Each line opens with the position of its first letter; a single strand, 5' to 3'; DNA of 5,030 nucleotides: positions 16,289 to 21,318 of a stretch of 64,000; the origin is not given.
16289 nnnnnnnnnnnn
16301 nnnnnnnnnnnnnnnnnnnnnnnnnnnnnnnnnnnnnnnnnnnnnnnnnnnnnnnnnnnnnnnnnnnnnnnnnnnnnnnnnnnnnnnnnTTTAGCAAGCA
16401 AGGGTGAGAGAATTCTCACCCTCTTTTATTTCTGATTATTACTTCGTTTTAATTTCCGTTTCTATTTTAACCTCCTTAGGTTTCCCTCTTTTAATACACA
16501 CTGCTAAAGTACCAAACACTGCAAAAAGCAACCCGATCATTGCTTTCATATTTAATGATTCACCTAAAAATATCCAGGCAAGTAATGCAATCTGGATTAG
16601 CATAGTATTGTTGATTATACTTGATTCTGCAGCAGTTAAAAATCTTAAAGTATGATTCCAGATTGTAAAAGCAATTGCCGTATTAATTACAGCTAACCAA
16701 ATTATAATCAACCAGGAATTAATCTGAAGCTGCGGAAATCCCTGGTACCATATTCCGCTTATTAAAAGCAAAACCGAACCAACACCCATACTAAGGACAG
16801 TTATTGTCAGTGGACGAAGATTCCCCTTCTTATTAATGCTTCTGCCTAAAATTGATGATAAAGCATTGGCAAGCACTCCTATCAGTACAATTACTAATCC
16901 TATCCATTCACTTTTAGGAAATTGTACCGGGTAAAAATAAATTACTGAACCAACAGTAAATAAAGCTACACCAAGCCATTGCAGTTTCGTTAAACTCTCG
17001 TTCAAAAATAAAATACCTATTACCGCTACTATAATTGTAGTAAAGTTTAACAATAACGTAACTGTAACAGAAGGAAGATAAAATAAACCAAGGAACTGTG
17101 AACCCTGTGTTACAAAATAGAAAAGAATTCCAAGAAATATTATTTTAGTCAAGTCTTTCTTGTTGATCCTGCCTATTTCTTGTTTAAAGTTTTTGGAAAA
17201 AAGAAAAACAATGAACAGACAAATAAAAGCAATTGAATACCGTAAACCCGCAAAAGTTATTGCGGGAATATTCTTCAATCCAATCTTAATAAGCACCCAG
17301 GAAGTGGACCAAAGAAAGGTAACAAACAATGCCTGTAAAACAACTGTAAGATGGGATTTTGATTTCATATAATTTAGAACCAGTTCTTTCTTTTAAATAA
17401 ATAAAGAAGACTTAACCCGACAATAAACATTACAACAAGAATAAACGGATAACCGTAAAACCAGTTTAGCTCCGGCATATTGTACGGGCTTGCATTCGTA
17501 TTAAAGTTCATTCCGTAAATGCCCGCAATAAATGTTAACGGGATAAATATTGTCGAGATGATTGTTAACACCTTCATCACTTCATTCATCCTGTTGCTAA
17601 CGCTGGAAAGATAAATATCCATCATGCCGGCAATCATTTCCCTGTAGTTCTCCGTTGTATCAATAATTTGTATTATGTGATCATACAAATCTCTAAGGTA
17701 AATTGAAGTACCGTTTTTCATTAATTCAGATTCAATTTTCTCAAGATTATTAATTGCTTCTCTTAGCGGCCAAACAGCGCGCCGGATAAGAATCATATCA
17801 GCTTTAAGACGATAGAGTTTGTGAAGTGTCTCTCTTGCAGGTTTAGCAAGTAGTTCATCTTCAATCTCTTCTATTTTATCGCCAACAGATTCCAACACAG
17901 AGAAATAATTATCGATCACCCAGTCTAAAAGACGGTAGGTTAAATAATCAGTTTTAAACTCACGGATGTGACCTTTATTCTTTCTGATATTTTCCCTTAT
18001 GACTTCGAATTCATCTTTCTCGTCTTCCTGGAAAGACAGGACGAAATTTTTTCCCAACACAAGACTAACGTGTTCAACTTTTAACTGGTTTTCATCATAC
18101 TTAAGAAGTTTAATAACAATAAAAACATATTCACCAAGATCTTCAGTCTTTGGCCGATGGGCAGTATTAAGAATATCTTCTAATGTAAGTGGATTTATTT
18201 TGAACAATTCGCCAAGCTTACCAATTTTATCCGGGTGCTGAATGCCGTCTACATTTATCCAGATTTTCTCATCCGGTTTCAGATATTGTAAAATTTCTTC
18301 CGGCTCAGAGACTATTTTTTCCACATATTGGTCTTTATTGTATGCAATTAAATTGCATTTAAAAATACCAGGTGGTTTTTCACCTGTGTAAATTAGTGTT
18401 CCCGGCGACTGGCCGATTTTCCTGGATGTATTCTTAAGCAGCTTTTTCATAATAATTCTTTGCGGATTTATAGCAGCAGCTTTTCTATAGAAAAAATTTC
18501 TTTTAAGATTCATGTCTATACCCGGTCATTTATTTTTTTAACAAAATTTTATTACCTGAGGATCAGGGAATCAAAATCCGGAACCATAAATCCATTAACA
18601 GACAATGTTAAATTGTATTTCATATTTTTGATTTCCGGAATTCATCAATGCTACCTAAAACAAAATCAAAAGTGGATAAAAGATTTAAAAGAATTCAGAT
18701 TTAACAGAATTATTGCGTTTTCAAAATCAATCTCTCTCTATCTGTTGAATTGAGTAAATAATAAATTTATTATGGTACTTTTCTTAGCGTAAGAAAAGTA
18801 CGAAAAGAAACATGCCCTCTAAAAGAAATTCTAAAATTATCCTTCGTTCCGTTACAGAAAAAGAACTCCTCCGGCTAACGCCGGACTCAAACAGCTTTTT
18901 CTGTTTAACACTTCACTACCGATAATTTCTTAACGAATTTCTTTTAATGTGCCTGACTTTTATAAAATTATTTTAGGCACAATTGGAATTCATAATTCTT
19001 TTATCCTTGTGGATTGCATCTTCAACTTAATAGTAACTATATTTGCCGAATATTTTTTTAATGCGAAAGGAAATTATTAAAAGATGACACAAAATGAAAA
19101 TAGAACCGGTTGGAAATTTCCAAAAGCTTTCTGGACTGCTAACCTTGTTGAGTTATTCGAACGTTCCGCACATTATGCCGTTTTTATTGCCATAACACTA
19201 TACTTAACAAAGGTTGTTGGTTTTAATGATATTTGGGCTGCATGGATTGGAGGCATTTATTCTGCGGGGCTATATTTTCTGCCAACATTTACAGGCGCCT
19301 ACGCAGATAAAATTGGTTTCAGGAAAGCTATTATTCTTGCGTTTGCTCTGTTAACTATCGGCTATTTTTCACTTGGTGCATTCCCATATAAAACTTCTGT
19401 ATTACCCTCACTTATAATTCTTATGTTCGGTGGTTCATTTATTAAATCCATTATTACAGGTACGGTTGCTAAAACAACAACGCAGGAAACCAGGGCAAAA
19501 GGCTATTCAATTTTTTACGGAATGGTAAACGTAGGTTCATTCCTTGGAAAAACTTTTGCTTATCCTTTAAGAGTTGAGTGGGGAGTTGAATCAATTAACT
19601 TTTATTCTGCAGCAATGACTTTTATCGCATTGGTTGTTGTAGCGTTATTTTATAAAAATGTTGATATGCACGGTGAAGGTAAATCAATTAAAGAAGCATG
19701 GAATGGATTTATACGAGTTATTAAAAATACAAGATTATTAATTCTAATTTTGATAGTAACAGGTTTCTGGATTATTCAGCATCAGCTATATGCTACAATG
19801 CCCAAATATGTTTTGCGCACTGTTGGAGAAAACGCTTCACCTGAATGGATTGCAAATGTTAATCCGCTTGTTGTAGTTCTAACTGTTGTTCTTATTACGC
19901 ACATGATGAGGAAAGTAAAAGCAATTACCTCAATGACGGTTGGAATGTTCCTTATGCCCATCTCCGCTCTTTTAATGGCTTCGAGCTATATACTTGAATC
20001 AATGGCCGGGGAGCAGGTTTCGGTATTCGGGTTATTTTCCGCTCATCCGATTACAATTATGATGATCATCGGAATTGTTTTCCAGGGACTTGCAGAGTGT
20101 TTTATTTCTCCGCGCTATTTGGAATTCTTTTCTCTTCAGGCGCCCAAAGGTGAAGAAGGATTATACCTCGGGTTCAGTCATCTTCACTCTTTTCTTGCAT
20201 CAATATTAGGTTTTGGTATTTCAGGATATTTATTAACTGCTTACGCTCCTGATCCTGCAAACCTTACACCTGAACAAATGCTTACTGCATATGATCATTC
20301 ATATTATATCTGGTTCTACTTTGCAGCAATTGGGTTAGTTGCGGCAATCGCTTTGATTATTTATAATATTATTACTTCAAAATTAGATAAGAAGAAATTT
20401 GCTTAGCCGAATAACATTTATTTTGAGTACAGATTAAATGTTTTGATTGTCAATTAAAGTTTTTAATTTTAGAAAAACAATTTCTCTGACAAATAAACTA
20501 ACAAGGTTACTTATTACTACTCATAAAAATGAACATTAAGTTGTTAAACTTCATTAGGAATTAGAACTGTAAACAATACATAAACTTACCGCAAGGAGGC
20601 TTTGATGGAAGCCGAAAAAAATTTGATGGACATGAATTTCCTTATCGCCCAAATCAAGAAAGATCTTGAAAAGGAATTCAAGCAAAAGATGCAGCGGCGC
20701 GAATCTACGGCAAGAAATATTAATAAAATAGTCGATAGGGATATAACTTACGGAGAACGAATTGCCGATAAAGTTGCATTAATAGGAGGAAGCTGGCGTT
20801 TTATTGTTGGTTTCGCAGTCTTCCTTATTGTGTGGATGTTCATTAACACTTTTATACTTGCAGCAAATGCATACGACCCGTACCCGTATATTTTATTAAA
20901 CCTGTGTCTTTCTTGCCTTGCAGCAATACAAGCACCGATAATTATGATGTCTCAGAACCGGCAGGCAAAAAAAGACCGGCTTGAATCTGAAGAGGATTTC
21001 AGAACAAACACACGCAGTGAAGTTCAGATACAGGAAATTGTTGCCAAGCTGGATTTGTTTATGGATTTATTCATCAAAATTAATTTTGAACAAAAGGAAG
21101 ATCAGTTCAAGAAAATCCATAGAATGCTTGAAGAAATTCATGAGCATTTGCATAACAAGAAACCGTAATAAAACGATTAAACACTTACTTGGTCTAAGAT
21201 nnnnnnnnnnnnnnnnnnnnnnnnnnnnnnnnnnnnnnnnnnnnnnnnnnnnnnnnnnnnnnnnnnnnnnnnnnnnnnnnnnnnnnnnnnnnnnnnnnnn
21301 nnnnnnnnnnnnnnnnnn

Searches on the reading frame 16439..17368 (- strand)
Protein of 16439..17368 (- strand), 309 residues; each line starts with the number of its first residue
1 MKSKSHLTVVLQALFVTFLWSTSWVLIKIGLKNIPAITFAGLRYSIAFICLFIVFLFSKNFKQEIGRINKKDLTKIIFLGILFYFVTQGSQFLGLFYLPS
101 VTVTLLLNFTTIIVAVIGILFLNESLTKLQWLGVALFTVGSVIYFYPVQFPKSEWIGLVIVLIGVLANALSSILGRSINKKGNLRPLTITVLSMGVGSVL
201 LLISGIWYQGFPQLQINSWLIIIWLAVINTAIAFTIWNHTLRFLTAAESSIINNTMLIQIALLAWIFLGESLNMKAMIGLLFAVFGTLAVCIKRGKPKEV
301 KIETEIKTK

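Call 71: search_protein_families(library=pfam, proteins=[window:16439-17368:-], max_evalue=0.00001)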
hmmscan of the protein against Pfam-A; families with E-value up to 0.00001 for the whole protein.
window:16439-17368:- (309 aa): 2 families
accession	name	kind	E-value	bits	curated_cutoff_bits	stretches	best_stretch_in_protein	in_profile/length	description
PF00892.27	EamA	-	2e-39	135.4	28.2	2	9-145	3-134/135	EamA-like transporter family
PF05653.20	Mg_trans_NIPA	-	9.1e-06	25.5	26.2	0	78-144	53-119/295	Magnesium transporter NIPA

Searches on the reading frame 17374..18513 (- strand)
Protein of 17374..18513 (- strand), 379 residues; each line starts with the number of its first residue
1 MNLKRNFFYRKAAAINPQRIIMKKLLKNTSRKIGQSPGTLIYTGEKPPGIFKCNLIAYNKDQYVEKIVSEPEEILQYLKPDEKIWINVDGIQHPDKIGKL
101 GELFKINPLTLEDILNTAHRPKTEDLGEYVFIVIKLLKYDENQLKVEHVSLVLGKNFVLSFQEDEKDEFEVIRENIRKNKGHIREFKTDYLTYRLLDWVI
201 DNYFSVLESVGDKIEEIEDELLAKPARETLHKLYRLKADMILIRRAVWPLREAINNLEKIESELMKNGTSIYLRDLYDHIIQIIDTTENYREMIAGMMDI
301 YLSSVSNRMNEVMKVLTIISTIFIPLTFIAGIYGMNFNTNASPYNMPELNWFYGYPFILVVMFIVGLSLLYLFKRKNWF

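Call 71: search_protein_families(library=pfam, proteins=[window:17374-18513:-], max_evalue=0.00001)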
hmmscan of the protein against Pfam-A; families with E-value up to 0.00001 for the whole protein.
window:17374-18513:- (379 aa): 1 family
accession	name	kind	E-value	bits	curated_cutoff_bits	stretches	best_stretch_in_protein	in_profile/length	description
PF01544.23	CorA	-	3.7e-74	250.1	27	1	84-375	5-292/292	CorA-like Mg2+ transporter protein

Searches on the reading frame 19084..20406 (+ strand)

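Call 71: search_protein_families(library=pfam, proteins=[window:19084-20406:+], max_evalue=0.00001)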
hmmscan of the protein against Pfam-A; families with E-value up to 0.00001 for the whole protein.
window:19084-20406:+ (440 aa): 2 families
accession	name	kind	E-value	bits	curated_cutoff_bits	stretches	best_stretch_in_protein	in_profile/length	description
PF07690.21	MFS_1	-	1.7e-26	93.4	33.4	2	30-301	12-288/347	Major Facilitator Superfamily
PF00854.27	PTR2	-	6.5e-13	48.8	27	1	216-385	202-377/392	POT family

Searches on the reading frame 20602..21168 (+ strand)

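Call 71: search_protein_families(library=pfam, proteins=[window:20602-21168:+], max_evalue=0.00001)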
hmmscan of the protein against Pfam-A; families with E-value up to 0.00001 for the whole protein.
window:20602-21168:+ (188 aa): 1 family
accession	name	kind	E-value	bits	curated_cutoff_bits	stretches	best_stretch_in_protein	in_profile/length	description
PF06210.16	DUF1003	-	1.7e-36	125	27.4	1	62-153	1-92/103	Protein of unknown function (DUF1003)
